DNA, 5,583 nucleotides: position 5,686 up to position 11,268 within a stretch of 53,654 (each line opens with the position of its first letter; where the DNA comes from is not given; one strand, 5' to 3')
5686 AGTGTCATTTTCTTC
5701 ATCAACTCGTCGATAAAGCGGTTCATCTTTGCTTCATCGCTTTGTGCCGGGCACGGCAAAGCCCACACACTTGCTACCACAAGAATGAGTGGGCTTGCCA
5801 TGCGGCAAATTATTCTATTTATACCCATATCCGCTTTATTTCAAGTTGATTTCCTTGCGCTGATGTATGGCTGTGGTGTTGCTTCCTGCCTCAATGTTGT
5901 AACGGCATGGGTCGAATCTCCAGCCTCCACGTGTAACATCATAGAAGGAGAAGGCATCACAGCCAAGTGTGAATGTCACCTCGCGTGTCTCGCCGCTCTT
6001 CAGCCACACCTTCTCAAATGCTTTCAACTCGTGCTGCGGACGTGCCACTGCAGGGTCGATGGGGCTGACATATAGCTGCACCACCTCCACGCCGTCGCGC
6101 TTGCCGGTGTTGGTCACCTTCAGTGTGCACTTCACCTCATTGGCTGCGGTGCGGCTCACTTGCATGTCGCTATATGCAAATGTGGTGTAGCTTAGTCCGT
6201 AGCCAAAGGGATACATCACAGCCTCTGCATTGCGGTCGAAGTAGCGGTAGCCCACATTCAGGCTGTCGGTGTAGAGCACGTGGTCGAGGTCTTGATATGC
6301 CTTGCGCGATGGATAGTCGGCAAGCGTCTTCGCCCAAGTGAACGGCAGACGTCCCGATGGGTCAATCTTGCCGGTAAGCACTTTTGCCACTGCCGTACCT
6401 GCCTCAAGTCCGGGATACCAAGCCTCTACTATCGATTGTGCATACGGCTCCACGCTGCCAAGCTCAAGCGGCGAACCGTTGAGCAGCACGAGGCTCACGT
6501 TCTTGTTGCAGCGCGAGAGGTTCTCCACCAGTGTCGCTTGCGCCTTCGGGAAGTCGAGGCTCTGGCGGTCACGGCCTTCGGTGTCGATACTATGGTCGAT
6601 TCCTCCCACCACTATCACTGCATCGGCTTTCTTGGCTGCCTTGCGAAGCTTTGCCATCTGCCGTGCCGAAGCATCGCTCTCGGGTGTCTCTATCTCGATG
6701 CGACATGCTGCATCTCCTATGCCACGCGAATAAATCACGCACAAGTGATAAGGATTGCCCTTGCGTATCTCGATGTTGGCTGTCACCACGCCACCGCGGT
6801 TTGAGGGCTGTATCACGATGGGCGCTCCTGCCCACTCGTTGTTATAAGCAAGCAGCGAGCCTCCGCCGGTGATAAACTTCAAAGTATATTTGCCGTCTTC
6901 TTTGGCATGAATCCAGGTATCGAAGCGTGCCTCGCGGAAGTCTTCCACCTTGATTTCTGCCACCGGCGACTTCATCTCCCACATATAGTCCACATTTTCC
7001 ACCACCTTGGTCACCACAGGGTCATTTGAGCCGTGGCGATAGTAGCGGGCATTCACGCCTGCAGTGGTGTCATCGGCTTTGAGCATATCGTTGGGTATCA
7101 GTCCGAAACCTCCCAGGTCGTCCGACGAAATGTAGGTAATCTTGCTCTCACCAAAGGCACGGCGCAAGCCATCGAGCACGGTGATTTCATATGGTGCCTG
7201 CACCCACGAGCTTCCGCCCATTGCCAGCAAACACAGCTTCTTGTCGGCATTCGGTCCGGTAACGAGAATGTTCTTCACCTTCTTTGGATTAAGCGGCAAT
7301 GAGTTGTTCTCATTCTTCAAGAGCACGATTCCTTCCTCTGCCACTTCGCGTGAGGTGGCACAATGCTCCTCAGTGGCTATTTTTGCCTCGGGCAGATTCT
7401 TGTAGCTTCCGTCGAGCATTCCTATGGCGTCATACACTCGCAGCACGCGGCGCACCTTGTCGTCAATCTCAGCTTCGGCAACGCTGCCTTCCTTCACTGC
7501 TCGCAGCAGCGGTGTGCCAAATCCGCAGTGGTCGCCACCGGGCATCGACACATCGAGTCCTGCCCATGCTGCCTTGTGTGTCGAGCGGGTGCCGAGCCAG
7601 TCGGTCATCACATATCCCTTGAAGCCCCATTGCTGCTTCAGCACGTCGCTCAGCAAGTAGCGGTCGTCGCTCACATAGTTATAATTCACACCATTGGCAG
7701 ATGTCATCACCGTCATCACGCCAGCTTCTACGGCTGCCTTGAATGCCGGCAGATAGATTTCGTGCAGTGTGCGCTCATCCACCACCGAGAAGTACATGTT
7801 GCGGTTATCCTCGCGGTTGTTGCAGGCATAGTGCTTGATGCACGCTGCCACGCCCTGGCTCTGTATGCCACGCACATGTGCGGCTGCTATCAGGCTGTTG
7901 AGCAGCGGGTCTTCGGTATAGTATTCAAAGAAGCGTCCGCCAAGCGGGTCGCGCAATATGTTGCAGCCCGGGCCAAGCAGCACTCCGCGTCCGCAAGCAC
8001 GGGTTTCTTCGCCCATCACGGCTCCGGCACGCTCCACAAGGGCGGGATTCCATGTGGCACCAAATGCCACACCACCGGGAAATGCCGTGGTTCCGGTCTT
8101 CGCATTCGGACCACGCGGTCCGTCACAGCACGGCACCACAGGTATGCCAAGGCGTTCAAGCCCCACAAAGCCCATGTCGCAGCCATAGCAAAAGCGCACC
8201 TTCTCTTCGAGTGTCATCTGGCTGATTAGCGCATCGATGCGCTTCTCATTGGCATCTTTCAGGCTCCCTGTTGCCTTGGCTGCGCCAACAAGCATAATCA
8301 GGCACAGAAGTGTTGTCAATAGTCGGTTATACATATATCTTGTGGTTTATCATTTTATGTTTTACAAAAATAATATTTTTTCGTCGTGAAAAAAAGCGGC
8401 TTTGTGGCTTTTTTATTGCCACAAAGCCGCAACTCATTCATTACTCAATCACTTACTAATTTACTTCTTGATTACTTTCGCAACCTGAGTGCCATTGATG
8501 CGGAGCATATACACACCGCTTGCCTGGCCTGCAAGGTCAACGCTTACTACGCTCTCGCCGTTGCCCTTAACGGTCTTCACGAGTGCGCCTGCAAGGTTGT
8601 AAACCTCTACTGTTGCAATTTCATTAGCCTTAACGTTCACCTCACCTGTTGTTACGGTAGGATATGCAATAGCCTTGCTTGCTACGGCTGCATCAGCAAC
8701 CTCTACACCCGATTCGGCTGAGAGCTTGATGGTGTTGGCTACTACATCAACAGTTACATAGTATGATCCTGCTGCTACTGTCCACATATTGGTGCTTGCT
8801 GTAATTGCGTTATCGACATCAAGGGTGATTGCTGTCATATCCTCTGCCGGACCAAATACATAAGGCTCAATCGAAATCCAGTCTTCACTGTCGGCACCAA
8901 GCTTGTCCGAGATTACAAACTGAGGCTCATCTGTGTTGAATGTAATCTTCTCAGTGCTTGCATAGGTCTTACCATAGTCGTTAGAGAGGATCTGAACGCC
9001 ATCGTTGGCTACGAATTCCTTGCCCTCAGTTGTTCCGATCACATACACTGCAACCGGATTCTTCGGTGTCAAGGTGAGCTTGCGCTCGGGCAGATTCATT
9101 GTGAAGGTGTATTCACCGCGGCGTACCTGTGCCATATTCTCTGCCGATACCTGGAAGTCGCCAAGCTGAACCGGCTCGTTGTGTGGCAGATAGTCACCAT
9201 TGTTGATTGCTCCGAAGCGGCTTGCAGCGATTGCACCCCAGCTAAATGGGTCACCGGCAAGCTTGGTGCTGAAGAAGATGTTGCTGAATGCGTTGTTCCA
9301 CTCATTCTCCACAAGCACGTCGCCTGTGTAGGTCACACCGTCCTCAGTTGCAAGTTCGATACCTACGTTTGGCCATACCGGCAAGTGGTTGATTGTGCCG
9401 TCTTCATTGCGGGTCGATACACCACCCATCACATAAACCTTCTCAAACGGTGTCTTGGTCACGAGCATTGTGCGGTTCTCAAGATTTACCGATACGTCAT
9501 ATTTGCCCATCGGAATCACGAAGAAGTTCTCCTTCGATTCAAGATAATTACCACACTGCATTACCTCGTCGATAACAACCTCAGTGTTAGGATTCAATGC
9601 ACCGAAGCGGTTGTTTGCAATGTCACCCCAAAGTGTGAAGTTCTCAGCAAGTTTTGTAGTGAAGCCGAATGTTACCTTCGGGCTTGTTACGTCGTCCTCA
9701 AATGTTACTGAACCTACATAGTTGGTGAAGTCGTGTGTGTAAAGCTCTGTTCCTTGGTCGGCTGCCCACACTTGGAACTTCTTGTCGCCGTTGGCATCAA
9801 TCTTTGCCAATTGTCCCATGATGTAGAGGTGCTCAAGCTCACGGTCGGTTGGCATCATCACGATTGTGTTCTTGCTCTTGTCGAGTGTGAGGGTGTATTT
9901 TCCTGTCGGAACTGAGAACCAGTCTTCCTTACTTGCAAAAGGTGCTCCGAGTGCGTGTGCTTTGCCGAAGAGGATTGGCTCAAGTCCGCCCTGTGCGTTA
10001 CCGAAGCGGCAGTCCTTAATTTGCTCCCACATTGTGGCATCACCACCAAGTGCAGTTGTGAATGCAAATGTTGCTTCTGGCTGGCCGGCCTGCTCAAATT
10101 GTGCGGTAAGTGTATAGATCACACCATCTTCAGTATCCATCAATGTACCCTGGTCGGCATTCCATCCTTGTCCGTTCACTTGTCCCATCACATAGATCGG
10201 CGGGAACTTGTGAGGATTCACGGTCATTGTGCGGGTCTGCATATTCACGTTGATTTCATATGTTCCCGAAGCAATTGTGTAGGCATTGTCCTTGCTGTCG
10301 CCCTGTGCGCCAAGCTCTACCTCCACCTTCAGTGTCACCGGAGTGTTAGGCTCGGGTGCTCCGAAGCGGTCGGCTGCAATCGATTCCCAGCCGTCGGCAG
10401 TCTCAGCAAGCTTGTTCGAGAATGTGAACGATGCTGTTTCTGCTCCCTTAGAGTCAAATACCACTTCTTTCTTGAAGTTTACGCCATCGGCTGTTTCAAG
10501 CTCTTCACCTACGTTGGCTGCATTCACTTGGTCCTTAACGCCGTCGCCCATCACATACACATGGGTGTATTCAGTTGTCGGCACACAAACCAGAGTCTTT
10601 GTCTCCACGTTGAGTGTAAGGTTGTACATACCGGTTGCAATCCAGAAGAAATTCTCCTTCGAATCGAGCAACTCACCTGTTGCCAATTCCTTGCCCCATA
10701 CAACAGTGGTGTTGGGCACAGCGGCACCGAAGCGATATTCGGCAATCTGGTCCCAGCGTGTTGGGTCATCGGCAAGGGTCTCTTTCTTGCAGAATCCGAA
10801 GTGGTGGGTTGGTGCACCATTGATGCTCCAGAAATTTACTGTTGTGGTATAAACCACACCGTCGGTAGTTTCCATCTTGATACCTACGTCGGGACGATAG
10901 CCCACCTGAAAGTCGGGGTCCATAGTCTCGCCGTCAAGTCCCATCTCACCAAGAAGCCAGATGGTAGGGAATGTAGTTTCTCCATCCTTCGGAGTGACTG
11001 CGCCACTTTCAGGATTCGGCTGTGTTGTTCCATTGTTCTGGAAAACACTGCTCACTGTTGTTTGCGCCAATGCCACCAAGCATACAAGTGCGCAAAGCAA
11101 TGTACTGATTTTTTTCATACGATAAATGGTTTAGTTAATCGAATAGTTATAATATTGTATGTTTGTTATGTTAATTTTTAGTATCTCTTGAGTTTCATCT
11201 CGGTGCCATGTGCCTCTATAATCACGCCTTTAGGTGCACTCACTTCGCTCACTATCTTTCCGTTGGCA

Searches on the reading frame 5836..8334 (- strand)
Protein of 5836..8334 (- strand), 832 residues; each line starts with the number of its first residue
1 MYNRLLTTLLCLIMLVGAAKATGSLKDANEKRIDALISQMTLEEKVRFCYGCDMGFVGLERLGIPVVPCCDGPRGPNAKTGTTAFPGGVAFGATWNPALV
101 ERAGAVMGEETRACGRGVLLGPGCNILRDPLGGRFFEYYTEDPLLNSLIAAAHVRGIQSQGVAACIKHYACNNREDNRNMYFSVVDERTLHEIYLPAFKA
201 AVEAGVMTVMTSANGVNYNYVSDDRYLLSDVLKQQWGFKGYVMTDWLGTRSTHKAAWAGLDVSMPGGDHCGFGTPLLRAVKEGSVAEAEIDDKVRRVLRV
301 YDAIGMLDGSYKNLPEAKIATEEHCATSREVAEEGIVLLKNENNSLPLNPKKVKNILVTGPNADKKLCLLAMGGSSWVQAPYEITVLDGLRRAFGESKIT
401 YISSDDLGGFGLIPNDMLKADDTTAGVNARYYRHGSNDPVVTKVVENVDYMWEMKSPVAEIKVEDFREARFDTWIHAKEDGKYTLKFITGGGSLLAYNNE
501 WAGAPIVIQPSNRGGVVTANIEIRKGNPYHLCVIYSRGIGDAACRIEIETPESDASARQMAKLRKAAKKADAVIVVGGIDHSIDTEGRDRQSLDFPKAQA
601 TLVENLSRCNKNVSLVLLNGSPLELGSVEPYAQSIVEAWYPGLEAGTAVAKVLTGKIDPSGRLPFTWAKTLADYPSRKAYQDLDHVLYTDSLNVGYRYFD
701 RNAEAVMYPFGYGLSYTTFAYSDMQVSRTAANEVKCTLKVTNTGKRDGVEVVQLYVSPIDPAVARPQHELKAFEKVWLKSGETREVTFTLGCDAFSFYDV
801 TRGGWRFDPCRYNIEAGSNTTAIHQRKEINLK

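Call 14: search_protein_families(library=pfam, proteins=[window:5836-8334:-], max_evalue=0.001)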
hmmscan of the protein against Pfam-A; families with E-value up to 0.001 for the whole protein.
window:5836-8334:- (832 aa): 3 families
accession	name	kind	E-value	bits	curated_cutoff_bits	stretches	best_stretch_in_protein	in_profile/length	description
PF01915.27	Glyco_hydro_3_C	-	4.6e-54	183.9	31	1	336-716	1-200/200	Glycosyl hydrolase family 3 C-terminal domain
PF00933.27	Glyco_hydro_3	-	1.1e-39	137.2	27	1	60-300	59-316/316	Glycosyl hydrolase family 3 N terminal domain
PF14310.12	Fn3-like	-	3e-21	75.8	25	1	750-819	1-70/71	Fibronectin type III-like domain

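Call 68: search_solved_structures(query=window:5836-8334:-, max_evalue=1e-30)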
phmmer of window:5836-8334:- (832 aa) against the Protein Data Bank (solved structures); distinct sequences matched with E-value up to 1e-30: 71 (the best 60 are shown).
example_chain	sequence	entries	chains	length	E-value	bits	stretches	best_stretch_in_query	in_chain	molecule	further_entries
7ms2_A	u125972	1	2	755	3.4e-125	422.1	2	33-395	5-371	Thermostable beta-glucosidase B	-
8j9f_A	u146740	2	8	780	4.1e-125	421.9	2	29-407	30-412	Beta-glucosidase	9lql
8va7_A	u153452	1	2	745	7.5e-121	407.7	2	30-401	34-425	Glycoside hydrolase family 3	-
3abz_A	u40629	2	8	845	4e-120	405.3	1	33-829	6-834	Beta-glucosidase I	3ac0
7pjj_A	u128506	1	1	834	5.2e-111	375.2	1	25-820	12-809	Beta-glucosidase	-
5wab_A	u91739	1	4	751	3.9e-110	372.3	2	560-821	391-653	Putative beta-glucosidase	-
2x40_A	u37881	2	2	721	8.5e-102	344.7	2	32-392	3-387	BETA-GLUCOSIDASE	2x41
4i3g_A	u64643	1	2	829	7.5e-101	341.6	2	18-409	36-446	Beta-glucosidase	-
2x42_A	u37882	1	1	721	1.1e-100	341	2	32-392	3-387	BETA-GLUCOSIDASE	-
8idz_A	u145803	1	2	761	5e-93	315.7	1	48-393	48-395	Beta-glucosidase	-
4i8d_A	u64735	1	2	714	2.4e-85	290.3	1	59-361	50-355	Beta-D-glucoside glucohydrolase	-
3zyz_A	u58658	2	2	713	2.6e-85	290.2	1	59-361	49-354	BETA-D-GLUCOSIDE GLUCOHYDROLASE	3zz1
6jxg_A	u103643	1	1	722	1.3e-83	284.6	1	57-362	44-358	Beta-glucosidase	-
3u48_A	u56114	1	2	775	1.4e-82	281.1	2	82-406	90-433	JMB19063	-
3u4a_A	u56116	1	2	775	6.4e-82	279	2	82-406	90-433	JMB19063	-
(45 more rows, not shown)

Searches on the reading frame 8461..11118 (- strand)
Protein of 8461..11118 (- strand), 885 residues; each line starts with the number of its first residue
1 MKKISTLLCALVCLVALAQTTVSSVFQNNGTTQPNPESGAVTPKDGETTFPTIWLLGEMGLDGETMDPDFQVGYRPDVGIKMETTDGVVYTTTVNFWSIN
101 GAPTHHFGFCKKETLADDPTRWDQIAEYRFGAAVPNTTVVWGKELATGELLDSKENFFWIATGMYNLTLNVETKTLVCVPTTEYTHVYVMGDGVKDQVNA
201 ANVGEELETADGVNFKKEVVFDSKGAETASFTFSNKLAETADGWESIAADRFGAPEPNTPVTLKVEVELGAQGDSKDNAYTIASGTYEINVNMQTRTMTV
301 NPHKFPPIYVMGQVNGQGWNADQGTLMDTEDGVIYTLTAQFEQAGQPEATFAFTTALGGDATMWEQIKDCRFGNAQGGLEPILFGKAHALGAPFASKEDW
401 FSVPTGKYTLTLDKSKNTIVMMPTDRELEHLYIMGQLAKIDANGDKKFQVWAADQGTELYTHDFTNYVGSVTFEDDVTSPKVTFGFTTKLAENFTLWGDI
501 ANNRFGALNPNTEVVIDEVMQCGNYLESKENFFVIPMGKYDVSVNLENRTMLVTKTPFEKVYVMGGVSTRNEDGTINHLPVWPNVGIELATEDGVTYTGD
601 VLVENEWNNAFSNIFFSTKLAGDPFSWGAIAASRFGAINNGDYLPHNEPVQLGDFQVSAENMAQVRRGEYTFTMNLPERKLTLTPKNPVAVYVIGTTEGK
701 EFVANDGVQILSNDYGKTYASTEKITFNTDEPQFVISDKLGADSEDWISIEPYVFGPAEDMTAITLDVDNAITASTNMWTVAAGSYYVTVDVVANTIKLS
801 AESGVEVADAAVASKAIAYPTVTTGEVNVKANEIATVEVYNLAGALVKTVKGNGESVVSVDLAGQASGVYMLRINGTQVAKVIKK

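Call 14: search_protein_families(library=pfam, proteins=[window:8461-11118:-], max_evalue=0.001)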
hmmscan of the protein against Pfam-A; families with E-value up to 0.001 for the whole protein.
window:8461-11118:- (885 aa): 1 family
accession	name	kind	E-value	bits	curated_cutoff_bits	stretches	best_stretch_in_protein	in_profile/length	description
PF18962.6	Por_Secre_tail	-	1.1e-06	29.3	27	1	819-882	2-70/75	Secretion system C-terminal sorting domain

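Call 47: search_solved_structures(query=window:8461-11118:-, max_evalue=1)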
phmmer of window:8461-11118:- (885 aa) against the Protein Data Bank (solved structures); distinct sequences matched with E-value up to 1: 2.
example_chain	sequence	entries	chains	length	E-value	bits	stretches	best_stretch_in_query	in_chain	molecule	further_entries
9sji_A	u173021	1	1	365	0.0017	20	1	304-358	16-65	BT3088 (SGBPdex)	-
7pzj_A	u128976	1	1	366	0.26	12.8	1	814-885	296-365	Lipase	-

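Call 48: search_protein_families(library=ncbifam, proteins=[window:8461-11118:-], max_evalue=0.01)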
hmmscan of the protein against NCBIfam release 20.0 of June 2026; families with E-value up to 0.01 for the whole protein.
window:8461-11118:- (885 aa): 3 families
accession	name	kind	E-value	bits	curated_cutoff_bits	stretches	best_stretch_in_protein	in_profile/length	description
TIGR04183.1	Por_Secre_tail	domain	6.2e-09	35.7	23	1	819-885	2-72/72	T9SS type A sorting domain-containing protein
NF038113.1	T9SSA_dep_M36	equivalog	4.8e-05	21.7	885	1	809-880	786-861/869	T9SS-dependent M36 family metallopeptidase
NF052644.1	T9SS_DNase_Rie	equivalog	0.00078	18.9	260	1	796-885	164-251/251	T9SS-dependent surface endonuclease, AS87_RS02955 family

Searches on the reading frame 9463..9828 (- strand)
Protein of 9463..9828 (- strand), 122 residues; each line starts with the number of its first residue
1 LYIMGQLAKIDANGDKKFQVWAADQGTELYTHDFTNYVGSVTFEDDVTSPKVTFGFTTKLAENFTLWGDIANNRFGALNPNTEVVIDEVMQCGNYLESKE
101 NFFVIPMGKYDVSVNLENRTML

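Call 64: search_solved_structures(query=A3, max_evalue=1)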
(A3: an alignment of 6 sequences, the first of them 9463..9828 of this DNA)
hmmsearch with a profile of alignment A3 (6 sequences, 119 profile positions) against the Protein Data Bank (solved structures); distinct sequences matched with E-value up to 1: 1.
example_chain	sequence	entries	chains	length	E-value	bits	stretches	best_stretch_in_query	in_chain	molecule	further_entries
9sji_A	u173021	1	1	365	0.028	17.9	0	2-39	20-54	BT3088 (SGBPdex)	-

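Call 71: predict_structure(alignment_id=A3)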
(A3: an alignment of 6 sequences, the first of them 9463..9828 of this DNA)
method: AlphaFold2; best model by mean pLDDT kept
length: 122 residues; sequences in the alignment: 6
mean_pLDDT: 92.4   pTM: 0.84
mean pLDDT of the five models: 92.4, 89.6, 87.6, 83.8, 74.4
residues with pLDDT >= 90: 96; 70-90: 26; 50-70: 0; < 50: 0
segments of 3 or more residues with pLDDT < 50: none
pLDDT, mean of each block of 10 residues (from residue 1): 90 81 93 95 85 95 95 95 96 91 95 97 98
secondary structure, 60 per line:
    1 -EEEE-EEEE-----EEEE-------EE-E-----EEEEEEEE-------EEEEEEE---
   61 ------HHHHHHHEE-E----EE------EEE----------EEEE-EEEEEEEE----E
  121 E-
elements in order: E2-5 E7-10 E16-19 E36-43 E51-57 H67-73 E90-92 E103-106 E108-115

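Call 75: fold_search(model_id=the predicted structure, library=pdb)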
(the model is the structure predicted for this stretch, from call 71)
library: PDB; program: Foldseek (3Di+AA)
matches with E <= 10: 36; with E <= 0.001: 0
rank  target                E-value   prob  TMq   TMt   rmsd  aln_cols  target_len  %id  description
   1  7sbv_B                3.2e+00  0.01  0.12  0.03  16.2       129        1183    6  Structure of OC43 spike in complex with polyclonal Fab4 (Donor 269) (released 2022-05-04)
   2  6ogn                  3.9e+00  0.06  0.31  0.09   9.2       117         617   12  Crystal structure of mouse protein arginine methyltransferase 7 in complex with SGC8158 chemical probe (released 2019-04-17)
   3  9ay9_A                4.6e+00  0.04  0.26  0.08  13.0       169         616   10  Co-crystal structure of human PRMT9 in complex with MRK-990 inhibitor (released 2024-12-04)
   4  6o2k_A                5.1e+00  0.01  0.18  0.17  11.9       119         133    8  Drosophila melanogaster CENP-C cupin domain (released 2019-08-21)
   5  1w3o                  5.4e+00  0.02  0.16  0.11  13.7       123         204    9  Crystal structure of NimA from D. radiodurans (released 2004-10-18)
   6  5eku_B                6.1e+00  0.02  0.25  0.12  10.8       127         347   12  Crystal Structure of Trypanosoma Brucei Protein Arginine Methyltransferase PRMT7 in complex with S-Adenosyl-L-homocyst (released 2016-05-18)
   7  9u7y_FA               6.1e+00  0.01  0.15  0.08  14.0       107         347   10  Structure of the tip region of the intial complex in bacterial flagellar filament assembly at 3.68 angstroms resoluti (released 2026-04-01)
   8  3h0s_B                6.4e+00  0.03  0.12  0.03   9.0        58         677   12  Crystal structure of the carboxyltransferase domain of acetyl-coenzyme A carboxylase in complex with compound 7 (released 2010-04-07)
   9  8soe_B                6.4e+00  0.02  0.18  0.07  12.3       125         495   10  Phosphoinositide phosphate 3 kinase gamma bound with ADP and two Gbetagamma subunits in State 2 (released 2024-04-03)
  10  7shq_A                6.4e+00  0.01  0.13  0.05  12.6        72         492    6  Structure of a functional construct of eukaryotic elongation factor 2 kinase in complex with calmodulin. (released 2022-04-06)
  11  3k8x_A                6.8e+00  0.04  0.14  0.03   7.6        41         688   12  Crystal structure of the carboxyltransferase domain of acetyl-coenzyme A carboxylase in complex with tepraloxydim (released 2009-12-01)
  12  5opq_D                6.8e+00  0.02  0.14  0.04  13.9        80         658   14  A 3,6-anhydro-D-galactosidase produced by Zobellia galactanivorans. This is an exo-lytic enzyme that hydrolyzes termin (released 2017-11-29)
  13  8rzk_A                7.1e+00  0.02  0.14  0.04  14.4        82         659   17  The Michaelis complex of ZgGH129 D486N from Zobellia galactanivorans with neo-b/k-oligo-carrageenan tetrasaccharide (b (released 2024-07-31)
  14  5gv3_B                7.1e+00  0.01  0.16  0.13  14.4       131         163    9  Crystal structure of the membrane-distal domain of mouse lysosome-associated membrane protein 2 (LAMP-2) (released 2017-09-06)
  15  3s7x_A                7.1e+00  0.01  0.14  0.07  14.3        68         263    9  Unassembled Washington University Polyomavirus VP1 Pentamer R198K Mutant (released 2011-06-29)
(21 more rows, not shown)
